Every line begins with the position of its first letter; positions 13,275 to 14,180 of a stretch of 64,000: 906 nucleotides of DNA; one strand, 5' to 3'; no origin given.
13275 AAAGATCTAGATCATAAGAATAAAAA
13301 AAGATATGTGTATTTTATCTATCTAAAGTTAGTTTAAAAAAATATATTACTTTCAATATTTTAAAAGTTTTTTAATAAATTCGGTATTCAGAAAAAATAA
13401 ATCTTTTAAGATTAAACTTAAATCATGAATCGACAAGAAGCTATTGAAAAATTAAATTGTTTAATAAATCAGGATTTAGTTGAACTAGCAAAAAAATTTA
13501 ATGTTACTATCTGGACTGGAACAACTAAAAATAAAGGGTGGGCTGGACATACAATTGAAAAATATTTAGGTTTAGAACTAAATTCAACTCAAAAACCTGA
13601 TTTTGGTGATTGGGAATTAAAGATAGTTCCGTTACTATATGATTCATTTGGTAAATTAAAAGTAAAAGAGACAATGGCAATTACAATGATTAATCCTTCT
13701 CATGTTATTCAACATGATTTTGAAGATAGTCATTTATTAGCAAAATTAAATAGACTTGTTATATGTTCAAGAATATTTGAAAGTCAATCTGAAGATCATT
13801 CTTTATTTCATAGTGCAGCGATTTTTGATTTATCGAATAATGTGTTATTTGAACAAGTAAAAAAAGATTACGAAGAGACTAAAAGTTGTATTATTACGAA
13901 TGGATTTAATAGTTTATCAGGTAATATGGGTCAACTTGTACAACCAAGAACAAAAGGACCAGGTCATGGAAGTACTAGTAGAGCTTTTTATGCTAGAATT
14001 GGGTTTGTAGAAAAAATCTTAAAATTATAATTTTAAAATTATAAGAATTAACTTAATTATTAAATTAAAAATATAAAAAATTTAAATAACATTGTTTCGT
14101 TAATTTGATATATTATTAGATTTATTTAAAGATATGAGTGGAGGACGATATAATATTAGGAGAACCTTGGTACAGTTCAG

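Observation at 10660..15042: GATC-type restriction-modification island (Dam-like MTase, second MTase, MutH/Sau3AI-like nuclease) between the rps19e cluster and a detached rpl12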

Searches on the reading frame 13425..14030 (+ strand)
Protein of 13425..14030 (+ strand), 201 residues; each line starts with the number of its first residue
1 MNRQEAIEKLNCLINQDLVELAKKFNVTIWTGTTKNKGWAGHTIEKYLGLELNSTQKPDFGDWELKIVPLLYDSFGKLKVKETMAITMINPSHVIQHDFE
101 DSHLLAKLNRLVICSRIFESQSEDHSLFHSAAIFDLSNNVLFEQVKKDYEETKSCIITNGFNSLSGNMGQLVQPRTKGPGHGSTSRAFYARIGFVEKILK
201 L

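Call 3: search_protein_families(library=pfam, proteins=[window:13425-14030:+], max_evalue=0.1)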
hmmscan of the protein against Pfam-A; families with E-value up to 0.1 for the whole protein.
window:13425-14030:+ (201 aa): 3 families
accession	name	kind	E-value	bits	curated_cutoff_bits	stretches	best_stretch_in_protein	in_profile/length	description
PF02976.21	MutH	-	6.9e-13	48.8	23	1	48-114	1-69/103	DNA mismatch repair enzyme MutH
PF15515.12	MvaI_BcnI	-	3.3e-07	31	25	1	32-68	15-51/227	MvaI/BcnI restriction endonuclease family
PF01022.26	HTH_5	-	0.013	15.8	22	0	65-97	5-35/47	Bacterial regulatory protein, arsR family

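Call 4: search_protein_families(library=ncbifam, proteins=[window:13425-14030:+], max_evalue=0.1)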
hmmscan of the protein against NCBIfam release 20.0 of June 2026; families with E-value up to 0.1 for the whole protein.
window:13425-14030:+ (201 aa): 3 families
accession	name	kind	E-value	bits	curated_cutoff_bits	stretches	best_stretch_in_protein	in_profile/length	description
NF040973.1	restrict_Sau3AI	equivalog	2.1e-17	63.2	300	1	4-184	4-187/475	Sau3AI family type II restriction endonuclease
NF003458.0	PRK05070.1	equivalog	1.1e-15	57.4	243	1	3-184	9-188/223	DNA mismatch repair endonuclease MutH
TIGR02248.1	mutH_TIGR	equivalog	4.7e-10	39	229.9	1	7-179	9-179/217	DNA mismatch repair endonuclease MutH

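Call 6: search_solved_structures(query=window:13425-14030:+, max_evalue=1, show_alignments=2)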
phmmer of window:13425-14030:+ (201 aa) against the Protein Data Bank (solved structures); distinct sequences matched with E-value up to 1: 5.
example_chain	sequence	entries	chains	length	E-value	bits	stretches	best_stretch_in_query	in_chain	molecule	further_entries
4pxg_A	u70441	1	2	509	4.9e-09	39.4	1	35-192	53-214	Type-2 restriction enzyme Sau3AI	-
2aoq_A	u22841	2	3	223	3.3e-07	33.4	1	16-184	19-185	DNA mismatch repair protein mutH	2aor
1azo_A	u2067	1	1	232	7.1e-05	25.8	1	15-191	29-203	MUTH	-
2azo_A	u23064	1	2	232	8.2e-05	25.6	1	15-191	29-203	MUTH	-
3kp2_A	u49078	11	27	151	0.2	14.5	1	35-108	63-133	Transcriptional regulator TcaR | TcaR transcription regulator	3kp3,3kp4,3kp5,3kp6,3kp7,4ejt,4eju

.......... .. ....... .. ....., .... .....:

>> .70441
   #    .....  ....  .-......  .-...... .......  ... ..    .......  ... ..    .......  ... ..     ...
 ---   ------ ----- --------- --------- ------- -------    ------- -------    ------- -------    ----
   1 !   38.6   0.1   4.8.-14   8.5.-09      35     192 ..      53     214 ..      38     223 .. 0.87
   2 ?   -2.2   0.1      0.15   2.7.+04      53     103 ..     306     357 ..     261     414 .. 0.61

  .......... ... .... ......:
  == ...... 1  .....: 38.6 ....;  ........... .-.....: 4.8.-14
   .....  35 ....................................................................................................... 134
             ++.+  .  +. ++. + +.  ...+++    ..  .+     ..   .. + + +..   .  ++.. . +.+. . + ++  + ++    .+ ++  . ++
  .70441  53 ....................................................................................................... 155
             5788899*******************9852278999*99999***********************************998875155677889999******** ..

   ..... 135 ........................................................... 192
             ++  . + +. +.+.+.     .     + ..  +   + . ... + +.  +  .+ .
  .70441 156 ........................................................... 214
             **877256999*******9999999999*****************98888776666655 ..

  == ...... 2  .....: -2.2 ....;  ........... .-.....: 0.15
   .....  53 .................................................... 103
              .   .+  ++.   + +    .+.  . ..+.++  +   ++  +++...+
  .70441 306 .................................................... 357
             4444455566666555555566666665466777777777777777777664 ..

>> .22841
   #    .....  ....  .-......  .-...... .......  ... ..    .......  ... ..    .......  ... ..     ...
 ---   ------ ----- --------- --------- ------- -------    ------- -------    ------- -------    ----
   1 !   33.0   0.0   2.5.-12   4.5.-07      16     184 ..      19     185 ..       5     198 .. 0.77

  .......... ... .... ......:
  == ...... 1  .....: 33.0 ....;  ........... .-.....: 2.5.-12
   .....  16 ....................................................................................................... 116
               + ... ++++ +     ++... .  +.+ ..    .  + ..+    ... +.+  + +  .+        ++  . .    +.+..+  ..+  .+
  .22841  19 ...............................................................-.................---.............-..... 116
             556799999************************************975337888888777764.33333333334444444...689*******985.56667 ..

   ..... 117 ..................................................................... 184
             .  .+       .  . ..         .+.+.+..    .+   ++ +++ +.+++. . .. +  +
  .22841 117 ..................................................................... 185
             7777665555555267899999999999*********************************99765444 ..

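Call 7: search_protein_families(library=padloc, proteins=[window:13425-14030:+], max_evalue=0.1)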
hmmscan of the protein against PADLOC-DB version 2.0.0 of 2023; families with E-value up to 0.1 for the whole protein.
window:13425-14030:+ (201 aa): 1 family
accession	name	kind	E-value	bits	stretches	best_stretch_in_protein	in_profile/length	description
PDLC03553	REase_II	-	8.1e-16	55.8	1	34-186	61-219/527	Type II restriction enzyme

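Call 8: search_protein_families(library=phrogs, proteins=[window:13425-14030:+], max_evalue=0.1)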
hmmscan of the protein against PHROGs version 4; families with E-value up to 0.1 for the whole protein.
window:13425-14030:+ (201 aa): 1 family
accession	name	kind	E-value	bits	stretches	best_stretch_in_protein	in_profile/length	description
phrog_15364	-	unknown function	0.021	15.6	1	22-114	12-97/198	-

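Call 11: find_homologous_proteins(query=window:13425-14030:+)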
Query window:13425-14030:+ (201 aa): 5639 proteins with E <= 0.001 among 5722 candidates; the best 120 are listed.
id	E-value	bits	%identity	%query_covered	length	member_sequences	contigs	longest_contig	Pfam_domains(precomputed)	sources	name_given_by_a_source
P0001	6.5e-131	452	100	100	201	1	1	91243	PF02976.22,PF15515.13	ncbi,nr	ncbi:hypothetical protein JW865_07740 [Candidatus Bathyarchaeota archaeon]|nr:hypothetical protein [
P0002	9.4e-80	285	65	100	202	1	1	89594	PF02976.22,PF15515.13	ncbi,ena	-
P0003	1.2e-77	278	64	100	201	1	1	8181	PF02976.22,PF15515.13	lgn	-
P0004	3.1e-76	273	63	100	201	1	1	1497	PF02976.22,PF15515.13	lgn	-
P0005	3.9e-76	273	63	100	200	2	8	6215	PF02976.22,PF15515.13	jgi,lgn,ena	jgi:DNA mismatch repair protein MutH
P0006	5.6e-76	273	63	100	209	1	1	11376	PF02976.22,PF15515.13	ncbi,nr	ncbi:MAG: hypothetical protein JW941_02550 [Candidatus Coatesbacteria bacterium]|nr:hypothetical pro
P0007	1.2e-75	272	63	99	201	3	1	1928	PF02976.22,PF15515.13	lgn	-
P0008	1.7e-75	271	62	100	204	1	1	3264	PF02976.22,PF15515.13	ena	-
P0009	2.1e-75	271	60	99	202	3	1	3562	PF02976.22,PF15515.13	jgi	-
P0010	4.0e-75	270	63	100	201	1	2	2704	PF02976.22,PF15515.13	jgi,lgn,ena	-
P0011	4.4e-75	270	63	100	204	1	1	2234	PF02976.22,PF15515.13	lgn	-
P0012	5.1e-75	269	62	100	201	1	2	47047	PF02976.22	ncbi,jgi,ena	jgi:DNA mismatch repair protein MutH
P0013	6.1e-75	269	62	99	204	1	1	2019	PF02976.22,PF15515.13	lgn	-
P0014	8.8e-75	269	62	100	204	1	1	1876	PF02976.22,PF15515.13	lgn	-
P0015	9.0e-75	269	61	100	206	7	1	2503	PF02976.22,PF15515.13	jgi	jgi:DNA mismatch repair protein MutH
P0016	1.0e-74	268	62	99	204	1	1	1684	PF02976.22,PF15515.13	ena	-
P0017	1.1e-74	268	62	100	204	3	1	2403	PF02976.22,PF15515.13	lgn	-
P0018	1.1e-74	268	62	100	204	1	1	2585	PF02976.22,PF15515.13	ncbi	-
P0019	1.2e-74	268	60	100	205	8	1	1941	PF02976.22,PF15515.13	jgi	-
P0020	1.2e-74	268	62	99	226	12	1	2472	PF02976.22,PF15515.13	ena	-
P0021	1.4e-74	268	60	100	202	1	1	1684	PF02976.22,PF15515.13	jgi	jgi:DNA mismatch repair protein MutH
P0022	1.5e-74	268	64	100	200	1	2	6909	PF02976.22,PF15515.13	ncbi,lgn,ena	-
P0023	1.5e-74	268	61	100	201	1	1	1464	PF02976.22,PF15515.13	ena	-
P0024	2.2e-74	267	61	99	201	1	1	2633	PF02976.22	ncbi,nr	ncbi:MAG: MutH/Sau3AI family endonuclease [Anaerolineales bacterium]|nr:MutH/Sau3AI family endonucle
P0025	2.4e-74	267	61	100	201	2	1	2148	PF02976.22,PF15515.13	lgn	-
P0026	2.5e-74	267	61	100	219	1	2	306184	PF02976.22,PF15515.13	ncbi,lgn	-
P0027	3.0e-74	267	62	100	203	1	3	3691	PF02976.22,PF15515.13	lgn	-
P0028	3.8e-74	267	61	100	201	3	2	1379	PF02976.22,PF15515.13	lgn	-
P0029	3.9e-74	267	62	100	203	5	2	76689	PF02976.22,PF15515.13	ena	-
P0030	4.1e-74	266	61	99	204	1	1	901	PF02976.22,PF15515.13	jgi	-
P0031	4.3e-74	266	62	99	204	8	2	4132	PF02976.22,PF15515.13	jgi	-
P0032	4.7e-74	266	62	99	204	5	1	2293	PF02976.22,PF15515.13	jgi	-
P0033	5.5e-74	266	62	99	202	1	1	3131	PF02976.22,PF15515.13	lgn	-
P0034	5.8e-74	266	62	100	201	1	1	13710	PF02976.22,PF15515.13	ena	-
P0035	5.9e-74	266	62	100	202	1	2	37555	PF02976.22,PF15515.13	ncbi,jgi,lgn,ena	jgi:DNA mismatch repair protein MutH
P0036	7.3e-74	266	62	99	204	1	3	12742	PF02976.22,PF15515.13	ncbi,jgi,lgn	jgi:DNA mismatch repair protein MutH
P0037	7.6e-74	266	61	99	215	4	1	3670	PF02976.22,PF15515.13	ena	-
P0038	7.7e-74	266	63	99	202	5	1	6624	PF02976.22,PF15515.13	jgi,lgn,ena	-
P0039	7.8e-74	266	62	100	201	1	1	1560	PF02976.22,PF15515.13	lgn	-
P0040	9.1e-74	265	62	99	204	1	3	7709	PF02976.22,PF15515.13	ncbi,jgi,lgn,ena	-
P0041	1.0e-73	265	62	99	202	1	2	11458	PF02976.22,PF15515.13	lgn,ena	-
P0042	1.0e-73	265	62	100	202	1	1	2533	PF02976.22,PF15515.13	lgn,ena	-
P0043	1.0e-73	265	62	99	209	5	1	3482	PF02976.22,PF15515.13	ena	-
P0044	1.0e-73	265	60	99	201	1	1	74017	PF02976.22,PF15515.13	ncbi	ncbi:MvaI/BcnI family restriction endonuclease [Candidatus Latescibacterota bacterium]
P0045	1.0e-73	265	61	100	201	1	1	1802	PF02976.22,PF15515.13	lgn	-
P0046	1.1e-73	265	63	100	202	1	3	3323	PF02976.22,PF15515.13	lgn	-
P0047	1.1e-73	265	62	99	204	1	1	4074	PF02976.22,PF15515.13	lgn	-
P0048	1.2e-73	265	63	99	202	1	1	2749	PF02976.22,PF15515.13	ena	-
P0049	1.3e-73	265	62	99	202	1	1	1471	PF02976.22,PF15515.13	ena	-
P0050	1.4e-73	265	62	99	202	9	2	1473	PF02976.22,PF15515.13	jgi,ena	-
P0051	1.5e-73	265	63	100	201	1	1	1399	PF02976.22,PF15515.13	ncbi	-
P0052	1.5e-73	265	61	99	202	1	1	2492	PF02976.22,PF15515.13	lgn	-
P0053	1.5e-73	265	61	99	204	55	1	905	PF02976.22,PF15515.13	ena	-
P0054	1.8e-73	264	62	99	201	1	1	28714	PF02976.22,PF15515.13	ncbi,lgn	-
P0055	1.9e-73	264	61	99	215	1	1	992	PF02976.22,PF15515.13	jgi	jgi:DNA mismatch repair protein MutH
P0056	2.0e-73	264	61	100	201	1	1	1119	PF02976.22,PF15515.13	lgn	-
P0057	2.0e-73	264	62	99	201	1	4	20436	PF02976.22,PF15515.13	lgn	-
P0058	2.1e-73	264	62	99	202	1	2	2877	PF02976.22,PF15515.13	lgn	-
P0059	2.2e-73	264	63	100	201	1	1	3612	PF02976.22,PF15515.13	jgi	jgi:DNA mismatch repair protein MutH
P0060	2.3e-73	264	61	100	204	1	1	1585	PF02976.22,PF15515.13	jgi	jgi:DNA mismatch repair protein MutH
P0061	2.4e-73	264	62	99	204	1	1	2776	PF02976.22,PF15515.13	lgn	-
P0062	2.5e-73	264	62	99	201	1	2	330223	PF02976.22,PF15515.13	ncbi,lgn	-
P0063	2.5e-73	264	61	99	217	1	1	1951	PF02976.22,PF15515.13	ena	-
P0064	2.6e-73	264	62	99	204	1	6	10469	PF02976.22,PF15515.13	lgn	-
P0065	2.9e-73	264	62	99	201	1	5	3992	PF02976.22,PF15515.13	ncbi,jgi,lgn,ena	-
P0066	2.9e-73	264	60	100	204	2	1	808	PF02976.22,PF15515.13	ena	-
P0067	2.9e-73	264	60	100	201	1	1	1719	PF02976.22,PF15515.13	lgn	-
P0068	2.9e-73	264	61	100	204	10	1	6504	PF02976.22,PF15515.13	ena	-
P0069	3.0e-73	264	60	99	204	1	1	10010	PF02976.22,PF15515.13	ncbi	ncbi:MAG: MvaI/BcnI family restriction endonuclease [bacterium]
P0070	3.1e-73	264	60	100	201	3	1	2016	PF02976.22,PF15515.13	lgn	-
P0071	3.4e-73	263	59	99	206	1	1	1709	PF02976.22,PF15515.13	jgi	-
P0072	3.7e-73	263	61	99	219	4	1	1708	PF02976.22,PF15515.13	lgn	-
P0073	3.7e-73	263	61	100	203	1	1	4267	PF02976.22,PF15515.13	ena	-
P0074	3.7e-73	263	62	99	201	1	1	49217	PF02976.22,PF15515.13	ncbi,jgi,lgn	-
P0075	3.9e-73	263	61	99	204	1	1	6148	PF02976.22,PF15515.13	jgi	jgi:DNA mismatch repair protein MutH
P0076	3.9e-73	263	63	100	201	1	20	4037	PF02976.22,PF15515.13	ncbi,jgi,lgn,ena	-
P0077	4.0e-73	263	62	99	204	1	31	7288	PF02976.22,PF15515.13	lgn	-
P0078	4.6e-73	263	59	100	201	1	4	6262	PF02976.22,PF15515.13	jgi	jgi:DNA mismatch repair protein MutH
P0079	5.0e-73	263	61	100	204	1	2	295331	PF02976.22,PF15515.13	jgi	-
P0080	5.2e-73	263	62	100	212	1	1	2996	PF02976.22,PF15515.13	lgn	-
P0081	5.3e-73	263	62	99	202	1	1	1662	PF02976.22,PF15515.13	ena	-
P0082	5.4e-73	263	63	100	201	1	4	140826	PF02976.22,PF15515.13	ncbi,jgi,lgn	ncbi:MAG: MvaI/BcnI family restriction endonuclease [Candidatus Xenobium sp.]|jgi:DNA mismatch repai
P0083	5.5e-73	263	61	99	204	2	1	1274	PF02976.22,PF15515.13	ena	-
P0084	5.5e-73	263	60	100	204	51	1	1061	PF02976.22,PF15515.13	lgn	-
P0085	5.8e-73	263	60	100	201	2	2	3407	PF02976.22,PF15515.13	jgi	jgi:DNA mismatch repair protein MutH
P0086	5.8e-73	263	61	99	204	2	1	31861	PF02976.22,PF15515.13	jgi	jgi:DNA mismatch repair protein MutH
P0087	5.8e-73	263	62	99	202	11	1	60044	PF02976.22,PF15515.13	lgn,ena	-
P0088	6.2e-73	263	62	99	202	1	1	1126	PF02976.22,PF15515.13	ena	-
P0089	6.4e-73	263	61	100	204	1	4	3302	PF02976.22,PF15515.13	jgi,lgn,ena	-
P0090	6.8e-73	262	62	99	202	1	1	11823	PF02976.22,PF15515.13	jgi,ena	-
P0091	7.1e-73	262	60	100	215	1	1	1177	PF02976.22,PF15515.13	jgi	jgi:DNA mismatch repair protein MutH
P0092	7.4e-73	262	62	100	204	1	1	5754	PF02976.22,PF15515.13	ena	-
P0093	7.5e-73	262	61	99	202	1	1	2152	PF02976.22,PF15515.13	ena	-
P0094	7.5e-73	262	62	100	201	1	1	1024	PF02976.22,PF15515.13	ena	-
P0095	7.5e-73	262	62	100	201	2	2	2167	PF02976.22,PF15515.13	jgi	jgi:DNA mismatch repair protein MutH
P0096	7.9e-73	262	62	99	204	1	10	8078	PF02976.22,PF15515.13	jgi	jgi:DNA mismatch repair protein MutH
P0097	8.0e-73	262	60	99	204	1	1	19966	PF02976.22,PF15515.13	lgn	-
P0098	8.7e-73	262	61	99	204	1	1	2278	PF02976.22,PF15515.13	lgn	-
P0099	9.4e-73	262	62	99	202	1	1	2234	PF02976.22,PF15515.13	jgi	-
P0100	9.6e-73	262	62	99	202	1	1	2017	PF02976.22,PF15515.13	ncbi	-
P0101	1.0e-72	262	62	100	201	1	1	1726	PF02976.22,PF15515.13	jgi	-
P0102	1.1e-72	262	60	100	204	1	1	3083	PF02976.22,PF15515.13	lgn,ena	-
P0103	1.4e-72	261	61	100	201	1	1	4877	PF02976.22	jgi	jgi:DNA mismatch repair protein MutH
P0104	1.5e-72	261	61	100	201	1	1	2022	PF02976.22,PF15515.13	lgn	-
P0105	1.6e-72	261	60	100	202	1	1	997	PF02976.22,PF15515.13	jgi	jgi:DNA mismatch repair protein MutH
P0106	1.6e-72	261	59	100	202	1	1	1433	PF02976.22,PF15515.13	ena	-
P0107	1.8e-72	261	61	99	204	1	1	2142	PF02976.22,PF15515.13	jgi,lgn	-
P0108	1.9e-72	261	60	99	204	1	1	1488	PF02976.22,PF15515.13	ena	-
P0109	1.9e-72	261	61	100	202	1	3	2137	PF02976.22,PF15515.13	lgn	-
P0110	2.0e-72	261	61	100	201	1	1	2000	PF02976.22,PF15515.13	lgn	-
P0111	2.0e-72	261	61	100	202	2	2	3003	PF02976.22,PF15515.13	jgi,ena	-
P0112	2.0e-72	261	62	100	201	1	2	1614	PF02976.22,PF15515.13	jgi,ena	-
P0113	2.0e-72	261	60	99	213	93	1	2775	PF02976.22,PF15515.13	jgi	-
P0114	2.1e-72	261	61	100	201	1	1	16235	PF02976.22,PF15515.13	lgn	-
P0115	2.1e-72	261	61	99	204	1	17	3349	PF02976.22,PF15515.13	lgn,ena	-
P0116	2.2e-72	261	61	99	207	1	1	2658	PF02976.22,PF15515.13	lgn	-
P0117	2.2e-72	261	60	100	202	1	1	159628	PF02976.22,PF15515.13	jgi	jgi:DNA mismatch repair protein MutH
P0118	2.3e-72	261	60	99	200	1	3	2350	PF02976.22,PF15515.13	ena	-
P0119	2.4e-72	261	59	100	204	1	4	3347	PF02976.22,PF15515.13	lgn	-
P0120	2.5e-72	261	60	100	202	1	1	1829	PF02976.22,PF15515.13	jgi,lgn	-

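Call 12: find_encoding_contigs(protein=P0002, flank=6000, max_places=2)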
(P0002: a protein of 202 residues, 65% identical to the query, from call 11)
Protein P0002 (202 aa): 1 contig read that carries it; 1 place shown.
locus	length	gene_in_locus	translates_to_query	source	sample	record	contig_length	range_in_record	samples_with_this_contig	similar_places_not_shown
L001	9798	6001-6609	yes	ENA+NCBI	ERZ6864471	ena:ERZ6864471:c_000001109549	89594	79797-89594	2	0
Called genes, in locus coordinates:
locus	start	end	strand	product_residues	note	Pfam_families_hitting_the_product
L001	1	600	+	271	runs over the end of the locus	-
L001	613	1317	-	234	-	PF13641:Glyco_tranf_2_3 (weak), PF00535:Glycos_transf_2, PF12804:NTP_transf_3 (weak)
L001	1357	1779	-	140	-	-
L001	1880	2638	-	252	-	PF02666:PS_Dcarbxylase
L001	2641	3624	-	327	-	PF04107:GCS2 (faint)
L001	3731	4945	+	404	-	PF01694:Rhomboid, PF07719:TPR_2 (faint), PF13174:TPR_6 (faint), PF13414:TPR_11 (weak), PF13428:TPR_14 (faint), PF14559:TPR_19 (faint), PF09976:TPR_21 (weak)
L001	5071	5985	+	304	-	PF01555:N6_N4_Mtase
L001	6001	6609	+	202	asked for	PF15515:MvaI_BcnI (weak), PF02976:MutH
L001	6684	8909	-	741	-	PF01751:Toprim, PF01131:Topoisom_bac, PF01396:Zn_ribbon_Top1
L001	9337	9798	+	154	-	?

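Call 13: find_encoding_contigs(protein=P0082, flank=6000, max_places=2)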
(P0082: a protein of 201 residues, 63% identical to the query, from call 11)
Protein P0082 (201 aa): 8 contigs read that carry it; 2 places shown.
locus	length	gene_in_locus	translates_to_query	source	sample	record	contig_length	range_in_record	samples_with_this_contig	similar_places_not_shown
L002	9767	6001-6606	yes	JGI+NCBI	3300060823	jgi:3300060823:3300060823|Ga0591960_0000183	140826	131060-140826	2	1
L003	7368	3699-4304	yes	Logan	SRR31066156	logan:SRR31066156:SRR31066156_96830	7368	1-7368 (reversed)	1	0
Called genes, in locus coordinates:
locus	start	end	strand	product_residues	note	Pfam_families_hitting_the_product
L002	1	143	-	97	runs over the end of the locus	PF13384:HTH_23 (weak), PF13518:HTH_28 (weak)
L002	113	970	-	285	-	-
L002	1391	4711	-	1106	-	PF01807:Zn_ribbon_DnaG (weak), PF08275:DNAG_N (weak), PF13155:Toprim_2 (faint)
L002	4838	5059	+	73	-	PF12728:HTH_17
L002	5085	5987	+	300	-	PF01555:N6_N4_Mtase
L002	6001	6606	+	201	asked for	PF15515:MvaI_BcnI (weak), PF02976:MutH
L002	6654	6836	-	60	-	-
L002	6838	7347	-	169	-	PF05037:DUF669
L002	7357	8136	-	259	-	PF13479:AAA_24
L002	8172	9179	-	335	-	PF12705:PDDEXK_1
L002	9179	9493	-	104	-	-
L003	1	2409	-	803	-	?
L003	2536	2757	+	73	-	PF12728:HTH_17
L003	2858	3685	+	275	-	PF01555:N6_N4_Mtase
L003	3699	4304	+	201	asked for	PF15515:MvaI_BcnI (weak), PF02976:MutH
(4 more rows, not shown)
